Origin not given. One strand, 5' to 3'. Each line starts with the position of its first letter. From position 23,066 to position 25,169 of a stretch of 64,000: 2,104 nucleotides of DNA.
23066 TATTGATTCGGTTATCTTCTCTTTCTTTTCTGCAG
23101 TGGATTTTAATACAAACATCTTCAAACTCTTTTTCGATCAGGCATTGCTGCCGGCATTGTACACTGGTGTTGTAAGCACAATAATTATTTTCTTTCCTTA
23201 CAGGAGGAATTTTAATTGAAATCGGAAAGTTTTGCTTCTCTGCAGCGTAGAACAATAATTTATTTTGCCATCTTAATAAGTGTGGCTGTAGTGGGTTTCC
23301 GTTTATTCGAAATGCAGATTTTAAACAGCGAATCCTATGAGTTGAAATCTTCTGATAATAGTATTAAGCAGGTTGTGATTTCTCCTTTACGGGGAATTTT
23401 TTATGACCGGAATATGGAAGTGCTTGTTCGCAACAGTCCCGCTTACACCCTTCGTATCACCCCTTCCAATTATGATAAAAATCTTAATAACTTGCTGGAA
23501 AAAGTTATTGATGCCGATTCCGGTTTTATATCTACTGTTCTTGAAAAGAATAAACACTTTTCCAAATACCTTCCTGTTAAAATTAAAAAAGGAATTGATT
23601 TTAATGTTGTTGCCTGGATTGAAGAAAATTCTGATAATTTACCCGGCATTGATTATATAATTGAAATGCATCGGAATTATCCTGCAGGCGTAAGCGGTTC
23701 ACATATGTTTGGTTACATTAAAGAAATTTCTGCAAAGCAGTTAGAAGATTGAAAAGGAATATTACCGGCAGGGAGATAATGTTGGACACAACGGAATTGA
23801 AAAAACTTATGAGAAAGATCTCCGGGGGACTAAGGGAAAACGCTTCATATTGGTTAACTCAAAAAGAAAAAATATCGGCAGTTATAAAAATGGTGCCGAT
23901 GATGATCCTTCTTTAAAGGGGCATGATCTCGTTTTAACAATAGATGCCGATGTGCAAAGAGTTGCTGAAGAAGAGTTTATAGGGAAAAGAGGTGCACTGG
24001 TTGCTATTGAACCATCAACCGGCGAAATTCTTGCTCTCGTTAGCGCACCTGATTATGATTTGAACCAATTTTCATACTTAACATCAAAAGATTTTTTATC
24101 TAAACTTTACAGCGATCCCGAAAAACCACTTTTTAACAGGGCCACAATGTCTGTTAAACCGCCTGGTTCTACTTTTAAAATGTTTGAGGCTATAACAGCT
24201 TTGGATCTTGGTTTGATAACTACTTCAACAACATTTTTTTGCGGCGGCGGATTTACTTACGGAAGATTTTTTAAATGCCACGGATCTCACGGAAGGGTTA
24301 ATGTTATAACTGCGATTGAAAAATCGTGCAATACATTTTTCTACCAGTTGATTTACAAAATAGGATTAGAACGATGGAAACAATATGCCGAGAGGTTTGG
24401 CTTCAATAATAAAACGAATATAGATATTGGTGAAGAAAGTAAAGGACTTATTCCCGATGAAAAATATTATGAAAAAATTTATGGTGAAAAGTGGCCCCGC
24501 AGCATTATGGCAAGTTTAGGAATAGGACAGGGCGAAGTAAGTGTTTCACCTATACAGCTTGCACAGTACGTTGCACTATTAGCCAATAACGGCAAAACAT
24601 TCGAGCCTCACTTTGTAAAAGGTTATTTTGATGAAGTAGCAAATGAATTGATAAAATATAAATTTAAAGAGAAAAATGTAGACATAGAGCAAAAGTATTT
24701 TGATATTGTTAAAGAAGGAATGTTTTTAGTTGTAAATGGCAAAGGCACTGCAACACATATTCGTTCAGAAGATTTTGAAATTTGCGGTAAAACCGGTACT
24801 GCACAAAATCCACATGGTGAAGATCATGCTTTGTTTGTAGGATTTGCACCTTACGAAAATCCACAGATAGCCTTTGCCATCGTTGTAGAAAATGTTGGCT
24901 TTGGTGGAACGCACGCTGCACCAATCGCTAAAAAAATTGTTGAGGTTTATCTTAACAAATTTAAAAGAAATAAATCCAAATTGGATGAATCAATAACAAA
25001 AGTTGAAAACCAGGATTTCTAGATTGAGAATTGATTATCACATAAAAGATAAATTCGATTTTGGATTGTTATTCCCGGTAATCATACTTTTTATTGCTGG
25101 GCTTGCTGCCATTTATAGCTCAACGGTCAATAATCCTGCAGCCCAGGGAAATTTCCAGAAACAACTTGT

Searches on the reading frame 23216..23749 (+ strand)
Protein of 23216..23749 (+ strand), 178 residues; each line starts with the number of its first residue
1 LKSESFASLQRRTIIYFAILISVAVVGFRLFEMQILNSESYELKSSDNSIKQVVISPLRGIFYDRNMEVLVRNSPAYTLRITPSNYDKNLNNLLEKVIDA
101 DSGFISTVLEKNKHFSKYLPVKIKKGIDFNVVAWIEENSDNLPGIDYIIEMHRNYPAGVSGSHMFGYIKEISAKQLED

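Call 26: search_protein_families(library=pfam, proteins=[window:23216-23749:+], max_evalue=0.001)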
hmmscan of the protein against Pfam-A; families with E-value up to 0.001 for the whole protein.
window:23216-23749:+ (178 aa): 1 family
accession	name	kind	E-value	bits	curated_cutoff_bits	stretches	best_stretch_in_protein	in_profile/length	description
PF03717.20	PBP_dimer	-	9.5e-24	85.2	24.4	1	55-177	2-132/180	Penicillin-binding Protein dimerisation domain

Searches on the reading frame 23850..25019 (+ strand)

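Call 26: search_protein_families(library=pfam, proteins=[window:23850-25019:+], max_evalue=0.001)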
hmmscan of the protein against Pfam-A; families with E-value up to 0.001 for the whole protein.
window:23850-25019:+ (390 aa): 1 family
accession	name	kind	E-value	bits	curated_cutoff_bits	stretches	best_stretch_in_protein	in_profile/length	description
PF00905.27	Transpeptidase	-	2.2e-67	227.8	22.1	1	48-365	1-299/299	Penicillin binding protein transpeptidase domain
